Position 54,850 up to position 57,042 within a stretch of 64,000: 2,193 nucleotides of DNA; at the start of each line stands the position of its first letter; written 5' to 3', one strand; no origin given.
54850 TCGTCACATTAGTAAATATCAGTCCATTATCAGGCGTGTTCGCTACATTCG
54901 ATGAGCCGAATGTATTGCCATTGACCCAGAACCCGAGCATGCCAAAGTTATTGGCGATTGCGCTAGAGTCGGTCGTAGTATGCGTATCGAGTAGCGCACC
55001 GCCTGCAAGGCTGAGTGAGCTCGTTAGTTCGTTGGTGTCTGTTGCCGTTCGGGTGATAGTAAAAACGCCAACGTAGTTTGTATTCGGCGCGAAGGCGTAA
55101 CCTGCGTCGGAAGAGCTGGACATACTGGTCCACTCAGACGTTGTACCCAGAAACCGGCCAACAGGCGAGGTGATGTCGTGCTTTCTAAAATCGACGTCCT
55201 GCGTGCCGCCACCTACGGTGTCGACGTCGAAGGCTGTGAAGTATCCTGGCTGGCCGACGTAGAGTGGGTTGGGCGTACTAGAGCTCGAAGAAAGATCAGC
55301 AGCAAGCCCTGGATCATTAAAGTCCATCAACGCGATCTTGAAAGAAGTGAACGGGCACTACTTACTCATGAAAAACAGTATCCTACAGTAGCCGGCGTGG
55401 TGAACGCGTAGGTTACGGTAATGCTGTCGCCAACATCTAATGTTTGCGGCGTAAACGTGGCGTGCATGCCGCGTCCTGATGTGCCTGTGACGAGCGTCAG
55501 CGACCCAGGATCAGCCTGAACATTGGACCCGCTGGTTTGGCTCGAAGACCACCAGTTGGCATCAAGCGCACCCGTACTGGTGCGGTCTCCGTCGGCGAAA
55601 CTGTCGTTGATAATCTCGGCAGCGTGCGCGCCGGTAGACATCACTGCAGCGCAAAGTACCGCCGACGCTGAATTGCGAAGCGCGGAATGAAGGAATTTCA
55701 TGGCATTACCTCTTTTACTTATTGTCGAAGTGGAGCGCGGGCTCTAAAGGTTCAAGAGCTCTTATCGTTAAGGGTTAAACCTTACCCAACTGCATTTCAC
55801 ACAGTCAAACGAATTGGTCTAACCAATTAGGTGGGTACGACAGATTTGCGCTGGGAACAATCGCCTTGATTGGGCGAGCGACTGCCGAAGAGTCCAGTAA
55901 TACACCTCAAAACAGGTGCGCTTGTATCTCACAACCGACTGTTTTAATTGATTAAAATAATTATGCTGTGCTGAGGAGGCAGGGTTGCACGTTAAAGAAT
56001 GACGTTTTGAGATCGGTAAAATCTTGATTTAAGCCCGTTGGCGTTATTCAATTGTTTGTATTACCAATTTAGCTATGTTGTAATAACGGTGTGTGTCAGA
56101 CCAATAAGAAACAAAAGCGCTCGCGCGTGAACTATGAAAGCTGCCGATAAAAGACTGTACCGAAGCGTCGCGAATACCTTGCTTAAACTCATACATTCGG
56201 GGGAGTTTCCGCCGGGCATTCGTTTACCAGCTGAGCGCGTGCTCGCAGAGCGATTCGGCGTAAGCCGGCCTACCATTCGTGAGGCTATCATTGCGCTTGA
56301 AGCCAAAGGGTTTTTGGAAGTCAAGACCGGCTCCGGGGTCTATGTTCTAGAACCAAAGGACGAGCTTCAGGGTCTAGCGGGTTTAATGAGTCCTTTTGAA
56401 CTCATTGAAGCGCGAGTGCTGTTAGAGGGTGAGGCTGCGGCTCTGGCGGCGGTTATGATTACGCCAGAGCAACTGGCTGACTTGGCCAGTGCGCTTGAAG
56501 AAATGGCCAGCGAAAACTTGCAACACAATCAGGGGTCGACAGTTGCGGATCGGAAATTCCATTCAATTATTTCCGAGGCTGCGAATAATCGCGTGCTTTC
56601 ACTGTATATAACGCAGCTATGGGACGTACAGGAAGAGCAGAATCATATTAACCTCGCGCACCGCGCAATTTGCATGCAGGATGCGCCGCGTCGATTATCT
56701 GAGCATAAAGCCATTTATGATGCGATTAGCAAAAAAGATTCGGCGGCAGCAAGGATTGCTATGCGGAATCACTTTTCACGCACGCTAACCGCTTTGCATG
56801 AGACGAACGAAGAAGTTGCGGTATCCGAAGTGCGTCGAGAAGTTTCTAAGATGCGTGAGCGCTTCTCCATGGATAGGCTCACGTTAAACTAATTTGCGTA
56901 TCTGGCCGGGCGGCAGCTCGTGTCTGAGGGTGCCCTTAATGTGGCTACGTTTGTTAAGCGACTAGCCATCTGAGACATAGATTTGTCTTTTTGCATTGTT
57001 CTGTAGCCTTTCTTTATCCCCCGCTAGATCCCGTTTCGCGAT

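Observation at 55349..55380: Gene broken by a 32-nt segment carrying stop codons in all three frames (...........)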

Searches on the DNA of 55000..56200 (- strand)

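Call 62: search_rna_families(source=window, start=55000, end=56200, threshold=evalue, max_evalue=1)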
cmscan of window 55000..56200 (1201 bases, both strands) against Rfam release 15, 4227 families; matches with E-value up to 1: 0.
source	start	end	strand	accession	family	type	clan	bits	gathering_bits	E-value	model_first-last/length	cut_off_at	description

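Call 66: search_dna_similar(query=window:55346-55383:-, collection=plasmids, mode=distant, max_evalue=10, max_rows=10)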
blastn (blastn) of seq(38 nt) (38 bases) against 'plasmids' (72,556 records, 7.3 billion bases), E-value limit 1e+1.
Records with a match: 9; places in all: 11; records where one place covers at least 80% of the query: 0.
Best place of each record, by identity: >=99% 9.
By first word of the organism name: Bacillus 8; Marinobacter 1.
By predicted mobility (MOB-suite, as given by PLSDB): non-mobilizable 7; conjugative 1; mobilizable 1.
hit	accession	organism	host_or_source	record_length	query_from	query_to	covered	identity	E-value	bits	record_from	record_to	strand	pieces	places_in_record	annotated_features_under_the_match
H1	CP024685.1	Bacillus wiedmannii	cell culture,soil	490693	6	23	47%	100.0%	5e+0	34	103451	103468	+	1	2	none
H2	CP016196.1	Bacillus thuringiensis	organism,soil sample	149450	6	23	47%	100.0%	5e+0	34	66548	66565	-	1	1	none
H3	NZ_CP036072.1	Bacillus wiedmannii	cell culture,soil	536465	6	23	47%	100.0%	5e+0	34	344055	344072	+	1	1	none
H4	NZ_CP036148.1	Bacillus mycoides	cell culture,soil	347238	6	23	47%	100.0%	5e+0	34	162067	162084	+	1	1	none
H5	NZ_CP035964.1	Bacillus mycoides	cell culture,soil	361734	6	23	47%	100.0%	5e+0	34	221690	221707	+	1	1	none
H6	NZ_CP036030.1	Bacillus mycoides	cell culture,soil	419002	6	23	47%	100.0%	5e+0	34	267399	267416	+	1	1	none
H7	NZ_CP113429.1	Bacillus cereus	cell culture,petroleum sludge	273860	6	23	47%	100.0%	5e+0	34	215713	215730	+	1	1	none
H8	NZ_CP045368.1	Marinobacter sp. THAF39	pure culture,Surface of a polyethylene ...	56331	1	18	47%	100.0%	5e+0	34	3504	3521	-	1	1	hypothetical protein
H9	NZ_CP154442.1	Bacillus atrophaeus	Bacteria colony,Wheat root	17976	6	23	47%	100.0%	5e+0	34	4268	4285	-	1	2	none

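Call 67: search_dna_similar(query=window:55346-55383:-, collection=phages, mode=distant, max_evalue=10, max_rows=10)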
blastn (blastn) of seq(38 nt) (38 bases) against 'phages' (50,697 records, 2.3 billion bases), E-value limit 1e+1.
Records with a match: 4; places in all: 4; records where one place covers at least 80% of the query: 0.
Best place of each record, by identity: >=99% 1; 95-99% 3.
By first word of the organism name: Acinetobacter 3; bajarodmic 1.
By host as written in the record: Acinetobacter baumannii 3; - 1.
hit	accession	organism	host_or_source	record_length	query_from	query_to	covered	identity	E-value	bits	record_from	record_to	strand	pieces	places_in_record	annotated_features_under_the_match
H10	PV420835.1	Acinetobacter phage phiAB441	Acinetobacter baumannii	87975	3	22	53%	95.0%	6e+0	33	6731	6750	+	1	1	hypothetical protein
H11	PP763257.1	Acinetobacter phage Ab5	Acinetobacter baumannii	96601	3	22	53%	95.0%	6e+0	33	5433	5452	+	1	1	hypothetical protein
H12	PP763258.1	Acinetobacter phage Ab7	Acinetobacter baumannii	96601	3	22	53%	95.0%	6e+0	33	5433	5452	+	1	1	hypothetical protein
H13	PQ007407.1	bajarodmic virus 1132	Chaetodipus spinatus feces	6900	7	23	45%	100.0%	6e+0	32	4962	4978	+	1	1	replication initiator protein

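Call 68: search_dna_similar(query=window:55346-55383:-, collection=ecoli_genomes, mode=distant, max_evalue=10, max_rows=10)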
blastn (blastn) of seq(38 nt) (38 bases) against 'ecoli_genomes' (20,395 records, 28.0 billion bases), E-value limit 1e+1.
No match.

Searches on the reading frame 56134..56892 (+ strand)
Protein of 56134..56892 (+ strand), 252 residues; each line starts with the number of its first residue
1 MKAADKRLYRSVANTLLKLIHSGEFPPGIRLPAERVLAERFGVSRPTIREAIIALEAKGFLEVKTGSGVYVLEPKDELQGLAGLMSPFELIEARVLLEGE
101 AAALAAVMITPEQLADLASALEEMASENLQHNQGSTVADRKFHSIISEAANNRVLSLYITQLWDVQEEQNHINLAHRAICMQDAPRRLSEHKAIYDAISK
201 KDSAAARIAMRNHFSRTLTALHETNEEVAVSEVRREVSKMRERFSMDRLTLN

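Call 15: find_encoding_contigs(protein=window:56134-56892:+, flank=10000, max_places=10)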
Protein window:56134-56892:+ (252 aa): 4 contigs read that carry it; 4 places shown.
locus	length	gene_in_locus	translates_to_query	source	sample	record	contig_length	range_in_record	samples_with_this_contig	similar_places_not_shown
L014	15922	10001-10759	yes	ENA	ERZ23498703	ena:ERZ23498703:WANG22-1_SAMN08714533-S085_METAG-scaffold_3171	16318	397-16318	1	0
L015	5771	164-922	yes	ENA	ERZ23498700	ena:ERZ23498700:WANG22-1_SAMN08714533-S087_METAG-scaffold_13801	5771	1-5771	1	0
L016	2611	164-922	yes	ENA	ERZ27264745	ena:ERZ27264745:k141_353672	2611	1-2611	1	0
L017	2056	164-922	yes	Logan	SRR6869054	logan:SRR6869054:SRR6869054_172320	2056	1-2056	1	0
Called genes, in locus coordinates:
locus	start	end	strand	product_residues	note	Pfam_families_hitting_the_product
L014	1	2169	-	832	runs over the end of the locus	PF12708:Pect-lyase_RHGA_epim, PF16315:DUF4955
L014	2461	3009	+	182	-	-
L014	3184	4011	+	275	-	PF00135:COesterase, PF02230:Abhydrolase_2 (faint), PF20434:BD-FAE, PF07859:Abhydrolase_3, PF12697:Abhydrolase_6 (faint), PF00326:Peptidase_S9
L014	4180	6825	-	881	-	PF08787:Alginate_lyase2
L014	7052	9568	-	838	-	PF16158:N_BRCA1_IG (faint), PF23034:DUF7035 (faint), PF25850:PelX_Ig (faint)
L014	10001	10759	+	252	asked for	PF00392:GntR, PF13545:HTH_Crp_2 (faint), PF07729:FCD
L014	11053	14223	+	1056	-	PF07715:Plug, PF00593:TonB_dep_Rec_b-barrel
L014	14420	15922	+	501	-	?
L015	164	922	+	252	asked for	PF00392:GntR, PF13545:HTH_Crp_2 (faint), PF07729:FCD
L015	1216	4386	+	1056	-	PF07715:Plug, PF00593:TonB_dep_Rec_b-barrel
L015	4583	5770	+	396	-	?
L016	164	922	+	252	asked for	PF00392:GntR, PF13545:HTH_Crp_2 (faint), PF07729:FCD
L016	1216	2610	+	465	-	?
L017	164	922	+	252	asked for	PF00392:GntR, PF13545:HTH_Crp_2 (faint), PF07729:FCD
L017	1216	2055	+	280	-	?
